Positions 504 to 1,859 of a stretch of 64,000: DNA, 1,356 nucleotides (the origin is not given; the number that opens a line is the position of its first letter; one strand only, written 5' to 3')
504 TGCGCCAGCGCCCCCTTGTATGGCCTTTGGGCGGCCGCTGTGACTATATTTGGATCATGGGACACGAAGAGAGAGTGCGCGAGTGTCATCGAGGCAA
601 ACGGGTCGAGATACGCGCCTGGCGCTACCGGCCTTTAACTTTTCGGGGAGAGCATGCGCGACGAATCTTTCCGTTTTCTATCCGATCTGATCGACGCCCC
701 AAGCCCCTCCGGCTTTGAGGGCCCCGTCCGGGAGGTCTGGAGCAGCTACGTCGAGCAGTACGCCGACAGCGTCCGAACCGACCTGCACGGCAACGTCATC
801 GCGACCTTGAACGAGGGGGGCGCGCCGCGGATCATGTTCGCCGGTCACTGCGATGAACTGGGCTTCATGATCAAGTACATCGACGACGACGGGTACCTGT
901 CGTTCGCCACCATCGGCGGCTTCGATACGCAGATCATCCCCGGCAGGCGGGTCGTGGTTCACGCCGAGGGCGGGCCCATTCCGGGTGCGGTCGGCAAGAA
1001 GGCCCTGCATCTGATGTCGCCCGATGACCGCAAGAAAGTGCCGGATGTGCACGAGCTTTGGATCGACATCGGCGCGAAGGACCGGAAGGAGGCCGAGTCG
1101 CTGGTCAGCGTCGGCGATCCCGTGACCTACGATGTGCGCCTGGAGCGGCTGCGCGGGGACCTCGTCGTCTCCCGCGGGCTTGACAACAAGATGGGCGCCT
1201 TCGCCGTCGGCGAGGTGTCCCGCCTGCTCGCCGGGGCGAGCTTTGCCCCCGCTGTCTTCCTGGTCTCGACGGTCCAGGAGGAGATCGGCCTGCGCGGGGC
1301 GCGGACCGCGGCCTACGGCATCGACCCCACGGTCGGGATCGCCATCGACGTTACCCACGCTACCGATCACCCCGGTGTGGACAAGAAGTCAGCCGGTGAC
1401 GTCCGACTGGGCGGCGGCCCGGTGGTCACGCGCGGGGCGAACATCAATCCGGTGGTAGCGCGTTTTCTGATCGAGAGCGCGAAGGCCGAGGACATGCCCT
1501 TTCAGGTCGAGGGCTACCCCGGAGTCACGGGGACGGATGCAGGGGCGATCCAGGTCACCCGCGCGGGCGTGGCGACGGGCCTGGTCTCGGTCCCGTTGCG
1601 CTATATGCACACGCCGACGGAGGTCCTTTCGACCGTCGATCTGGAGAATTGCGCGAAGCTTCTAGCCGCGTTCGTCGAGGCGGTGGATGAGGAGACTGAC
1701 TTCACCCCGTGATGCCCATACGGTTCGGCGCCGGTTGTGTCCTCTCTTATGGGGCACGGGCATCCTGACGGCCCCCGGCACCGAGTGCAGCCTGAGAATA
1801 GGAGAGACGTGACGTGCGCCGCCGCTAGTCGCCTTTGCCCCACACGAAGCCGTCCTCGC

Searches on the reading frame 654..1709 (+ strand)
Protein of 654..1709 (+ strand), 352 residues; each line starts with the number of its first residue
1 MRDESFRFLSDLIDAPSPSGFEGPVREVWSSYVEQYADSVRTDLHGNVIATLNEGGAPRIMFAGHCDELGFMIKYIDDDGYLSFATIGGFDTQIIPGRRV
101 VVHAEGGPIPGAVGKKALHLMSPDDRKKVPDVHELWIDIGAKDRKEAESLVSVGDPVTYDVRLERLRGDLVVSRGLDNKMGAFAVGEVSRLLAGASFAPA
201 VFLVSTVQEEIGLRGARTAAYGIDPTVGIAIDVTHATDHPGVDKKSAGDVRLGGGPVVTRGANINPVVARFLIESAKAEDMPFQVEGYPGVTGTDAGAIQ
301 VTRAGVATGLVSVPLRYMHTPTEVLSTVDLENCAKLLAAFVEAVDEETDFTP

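Call 90: find_encoding_contigs(protein=window:654-1709:+, flank=10000, max_places=4)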
Protein window:654-1709:+ (352 aa): no gene with exactly this product is on record in the collection.
